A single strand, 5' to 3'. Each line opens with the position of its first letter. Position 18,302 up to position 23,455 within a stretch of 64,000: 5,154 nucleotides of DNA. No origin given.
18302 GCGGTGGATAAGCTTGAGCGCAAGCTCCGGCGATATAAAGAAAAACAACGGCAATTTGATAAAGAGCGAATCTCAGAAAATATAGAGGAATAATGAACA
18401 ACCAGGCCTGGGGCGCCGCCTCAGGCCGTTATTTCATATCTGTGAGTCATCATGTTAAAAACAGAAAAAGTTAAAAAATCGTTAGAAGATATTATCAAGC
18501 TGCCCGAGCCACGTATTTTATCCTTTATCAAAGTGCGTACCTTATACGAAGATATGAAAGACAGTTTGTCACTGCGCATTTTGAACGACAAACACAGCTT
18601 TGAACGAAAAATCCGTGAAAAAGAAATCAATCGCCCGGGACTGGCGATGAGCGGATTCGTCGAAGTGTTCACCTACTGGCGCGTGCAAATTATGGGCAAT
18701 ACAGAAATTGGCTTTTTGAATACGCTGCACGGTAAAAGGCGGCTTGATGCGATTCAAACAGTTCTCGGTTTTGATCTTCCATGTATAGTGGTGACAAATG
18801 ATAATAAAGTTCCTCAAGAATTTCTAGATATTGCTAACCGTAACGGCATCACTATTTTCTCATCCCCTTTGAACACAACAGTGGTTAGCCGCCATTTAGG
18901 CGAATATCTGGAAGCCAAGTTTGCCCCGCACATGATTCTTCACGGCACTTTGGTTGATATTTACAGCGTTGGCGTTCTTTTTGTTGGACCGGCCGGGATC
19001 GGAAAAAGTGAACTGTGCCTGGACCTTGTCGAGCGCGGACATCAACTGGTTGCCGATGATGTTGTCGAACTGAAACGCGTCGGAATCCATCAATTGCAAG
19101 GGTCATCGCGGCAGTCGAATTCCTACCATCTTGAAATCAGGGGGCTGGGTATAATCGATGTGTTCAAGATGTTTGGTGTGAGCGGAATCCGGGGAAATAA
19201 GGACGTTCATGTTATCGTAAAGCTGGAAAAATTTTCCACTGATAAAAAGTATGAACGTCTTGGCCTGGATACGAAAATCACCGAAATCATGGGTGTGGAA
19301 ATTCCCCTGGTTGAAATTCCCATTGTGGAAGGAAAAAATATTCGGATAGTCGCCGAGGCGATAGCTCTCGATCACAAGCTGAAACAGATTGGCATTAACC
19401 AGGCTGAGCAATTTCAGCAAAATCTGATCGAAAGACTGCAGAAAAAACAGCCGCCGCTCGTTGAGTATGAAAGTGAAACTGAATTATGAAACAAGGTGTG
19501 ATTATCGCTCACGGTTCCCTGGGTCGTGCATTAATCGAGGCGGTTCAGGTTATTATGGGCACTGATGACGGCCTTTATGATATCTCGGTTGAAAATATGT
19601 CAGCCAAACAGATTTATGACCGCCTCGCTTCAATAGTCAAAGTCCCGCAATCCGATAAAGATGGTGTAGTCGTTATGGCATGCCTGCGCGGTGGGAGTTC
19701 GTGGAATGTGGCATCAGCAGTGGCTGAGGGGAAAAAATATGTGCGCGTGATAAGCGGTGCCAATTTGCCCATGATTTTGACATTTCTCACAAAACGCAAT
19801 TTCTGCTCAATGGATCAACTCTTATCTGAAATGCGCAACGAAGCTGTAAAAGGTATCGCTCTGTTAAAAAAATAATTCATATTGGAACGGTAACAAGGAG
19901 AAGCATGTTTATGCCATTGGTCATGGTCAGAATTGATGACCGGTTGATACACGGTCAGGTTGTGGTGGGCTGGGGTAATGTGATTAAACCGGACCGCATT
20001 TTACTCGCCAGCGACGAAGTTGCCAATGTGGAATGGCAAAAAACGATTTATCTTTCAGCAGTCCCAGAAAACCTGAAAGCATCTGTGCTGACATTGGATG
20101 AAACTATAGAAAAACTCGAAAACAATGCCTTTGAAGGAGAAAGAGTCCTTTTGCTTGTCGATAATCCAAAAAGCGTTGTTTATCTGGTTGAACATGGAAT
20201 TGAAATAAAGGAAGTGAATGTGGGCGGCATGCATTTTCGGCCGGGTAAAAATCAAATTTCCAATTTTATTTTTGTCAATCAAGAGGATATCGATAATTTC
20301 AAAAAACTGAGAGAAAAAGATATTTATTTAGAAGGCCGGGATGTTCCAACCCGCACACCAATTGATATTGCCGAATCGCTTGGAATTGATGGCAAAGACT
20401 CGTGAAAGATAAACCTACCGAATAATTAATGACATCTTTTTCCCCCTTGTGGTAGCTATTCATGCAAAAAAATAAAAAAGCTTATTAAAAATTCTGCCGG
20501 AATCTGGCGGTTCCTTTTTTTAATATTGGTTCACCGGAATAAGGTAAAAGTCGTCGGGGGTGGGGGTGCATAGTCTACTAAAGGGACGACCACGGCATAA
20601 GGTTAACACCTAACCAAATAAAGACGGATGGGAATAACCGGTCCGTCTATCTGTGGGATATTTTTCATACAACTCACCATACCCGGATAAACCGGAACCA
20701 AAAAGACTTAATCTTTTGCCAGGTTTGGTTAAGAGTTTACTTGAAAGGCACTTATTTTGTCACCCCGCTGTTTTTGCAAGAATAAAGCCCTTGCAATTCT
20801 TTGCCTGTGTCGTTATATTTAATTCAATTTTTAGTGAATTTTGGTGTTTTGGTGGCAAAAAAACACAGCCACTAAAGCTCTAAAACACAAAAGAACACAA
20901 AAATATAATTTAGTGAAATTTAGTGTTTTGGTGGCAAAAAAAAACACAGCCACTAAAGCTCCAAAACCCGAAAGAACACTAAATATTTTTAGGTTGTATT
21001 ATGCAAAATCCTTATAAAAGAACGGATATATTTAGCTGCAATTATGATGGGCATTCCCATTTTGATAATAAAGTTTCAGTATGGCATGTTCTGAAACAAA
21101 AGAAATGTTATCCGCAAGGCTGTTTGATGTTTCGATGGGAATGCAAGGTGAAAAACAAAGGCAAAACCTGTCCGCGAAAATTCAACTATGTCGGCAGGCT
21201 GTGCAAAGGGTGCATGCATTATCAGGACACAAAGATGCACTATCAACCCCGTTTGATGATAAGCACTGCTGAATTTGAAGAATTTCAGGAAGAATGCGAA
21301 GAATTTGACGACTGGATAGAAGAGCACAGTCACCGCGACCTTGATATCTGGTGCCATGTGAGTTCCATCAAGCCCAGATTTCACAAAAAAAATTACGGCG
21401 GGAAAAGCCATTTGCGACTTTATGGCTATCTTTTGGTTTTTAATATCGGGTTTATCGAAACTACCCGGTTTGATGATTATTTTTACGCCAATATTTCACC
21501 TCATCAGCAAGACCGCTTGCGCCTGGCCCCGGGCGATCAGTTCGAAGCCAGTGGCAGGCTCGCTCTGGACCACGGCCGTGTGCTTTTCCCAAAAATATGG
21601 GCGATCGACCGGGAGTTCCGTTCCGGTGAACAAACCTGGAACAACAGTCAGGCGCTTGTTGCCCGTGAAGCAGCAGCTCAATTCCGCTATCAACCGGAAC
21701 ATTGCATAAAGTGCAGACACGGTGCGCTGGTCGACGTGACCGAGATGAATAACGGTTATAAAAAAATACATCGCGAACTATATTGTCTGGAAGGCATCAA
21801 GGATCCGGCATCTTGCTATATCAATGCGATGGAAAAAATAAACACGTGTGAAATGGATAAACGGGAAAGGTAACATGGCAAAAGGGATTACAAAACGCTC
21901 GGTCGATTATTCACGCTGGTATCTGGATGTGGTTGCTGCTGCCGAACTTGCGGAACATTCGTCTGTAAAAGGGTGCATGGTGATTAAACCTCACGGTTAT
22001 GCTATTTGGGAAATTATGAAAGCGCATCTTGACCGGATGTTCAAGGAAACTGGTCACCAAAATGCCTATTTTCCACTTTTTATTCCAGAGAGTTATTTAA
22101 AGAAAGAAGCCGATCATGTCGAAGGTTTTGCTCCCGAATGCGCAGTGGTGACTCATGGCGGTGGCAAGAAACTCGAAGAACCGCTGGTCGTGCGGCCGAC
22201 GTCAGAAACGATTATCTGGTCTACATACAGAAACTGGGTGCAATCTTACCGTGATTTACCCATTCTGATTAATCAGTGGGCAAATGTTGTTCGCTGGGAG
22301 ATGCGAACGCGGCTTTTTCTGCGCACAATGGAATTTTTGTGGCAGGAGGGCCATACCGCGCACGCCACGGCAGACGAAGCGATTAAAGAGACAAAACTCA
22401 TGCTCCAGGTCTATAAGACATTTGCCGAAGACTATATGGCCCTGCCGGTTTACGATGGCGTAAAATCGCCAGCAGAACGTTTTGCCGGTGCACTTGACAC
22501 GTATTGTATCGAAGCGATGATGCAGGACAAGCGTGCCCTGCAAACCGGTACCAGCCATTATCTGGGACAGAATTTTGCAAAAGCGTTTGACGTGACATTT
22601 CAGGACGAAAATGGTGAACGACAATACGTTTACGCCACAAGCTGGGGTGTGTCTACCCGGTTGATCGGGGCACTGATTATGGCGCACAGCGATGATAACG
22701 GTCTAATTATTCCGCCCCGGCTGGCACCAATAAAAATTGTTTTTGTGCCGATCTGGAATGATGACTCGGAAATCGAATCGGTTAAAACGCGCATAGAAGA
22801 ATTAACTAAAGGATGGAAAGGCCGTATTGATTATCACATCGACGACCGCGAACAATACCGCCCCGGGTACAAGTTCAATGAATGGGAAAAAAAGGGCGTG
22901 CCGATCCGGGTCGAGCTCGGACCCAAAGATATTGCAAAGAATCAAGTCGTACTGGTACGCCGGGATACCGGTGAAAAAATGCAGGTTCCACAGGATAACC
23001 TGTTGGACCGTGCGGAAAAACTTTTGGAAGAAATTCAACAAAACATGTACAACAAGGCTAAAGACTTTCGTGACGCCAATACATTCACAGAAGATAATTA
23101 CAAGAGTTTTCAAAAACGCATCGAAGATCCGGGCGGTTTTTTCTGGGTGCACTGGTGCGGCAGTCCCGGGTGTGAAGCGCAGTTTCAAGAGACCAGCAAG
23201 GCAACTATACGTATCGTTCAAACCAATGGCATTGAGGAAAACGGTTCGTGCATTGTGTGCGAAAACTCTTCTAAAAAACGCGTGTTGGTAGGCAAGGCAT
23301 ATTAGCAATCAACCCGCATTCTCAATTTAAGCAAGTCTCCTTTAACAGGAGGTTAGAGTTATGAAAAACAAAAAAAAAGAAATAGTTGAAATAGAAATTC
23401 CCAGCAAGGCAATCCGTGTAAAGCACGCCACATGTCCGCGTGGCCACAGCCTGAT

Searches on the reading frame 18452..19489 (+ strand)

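Call 34: search_protein_families(library=pfam, proteins=[window:18452-19489:+])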
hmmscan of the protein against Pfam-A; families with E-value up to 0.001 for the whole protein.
window:18452-19489:+ (345 aa): 3 families
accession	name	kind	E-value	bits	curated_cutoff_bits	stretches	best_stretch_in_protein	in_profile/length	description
PF07475.17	Hpr_kinase_C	-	1.4e-57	194.4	33.3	1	156-324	2-170/171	HPr Serine kinase C-terminal domain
PF02603.21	Hpr_kinase_N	-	4.5e-33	114.3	24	1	26-153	1-125/125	HPr Serine kinase N terminus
PF07085.17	DRTGG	-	3.4e-05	24.1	25.2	1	97-149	50-102/105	DRTGG domain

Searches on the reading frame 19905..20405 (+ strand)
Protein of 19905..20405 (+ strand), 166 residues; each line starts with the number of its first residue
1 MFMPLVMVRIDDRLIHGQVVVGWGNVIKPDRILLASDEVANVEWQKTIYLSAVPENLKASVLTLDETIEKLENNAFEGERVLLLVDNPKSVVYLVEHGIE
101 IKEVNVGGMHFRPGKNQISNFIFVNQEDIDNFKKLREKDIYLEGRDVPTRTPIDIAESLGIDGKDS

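Call 34: search_protein_families(library=pfam, proteins=[window:19905-20405:+])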
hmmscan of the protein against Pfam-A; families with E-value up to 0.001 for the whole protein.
window:19905-20405:+ (166 aa): 1 family
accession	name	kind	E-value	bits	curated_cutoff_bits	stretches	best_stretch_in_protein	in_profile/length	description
PF03830.20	PTSIIB_sorb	-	1.1e-47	162.6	27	1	6-150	2-146/148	PTS system sorbose subfamily IIB component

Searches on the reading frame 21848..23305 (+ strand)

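Call 54: search_protein_families(library=pfam, proteins=[window:21848-23305:+])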
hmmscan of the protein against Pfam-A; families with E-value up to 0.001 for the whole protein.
window:21848-23305:+ (485 aa): 3 families
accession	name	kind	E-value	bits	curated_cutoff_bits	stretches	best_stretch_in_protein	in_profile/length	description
PF00587.30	tRNA-synt_2b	-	7e-20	72.3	29.3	1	110-277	8-176/179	tRNA synthetase class II core domain (G, H, P, S and T)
PF03129.25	HGTP_anticodon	-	3.6e-15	56.3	21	1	323-390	26-92/94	Anticodon binding domain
PF09180.16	ProRS-C_1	-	5.7e-15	55.7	31.5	1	418-485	1-71/71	Prolyl-tRNA synthetase, C-terminal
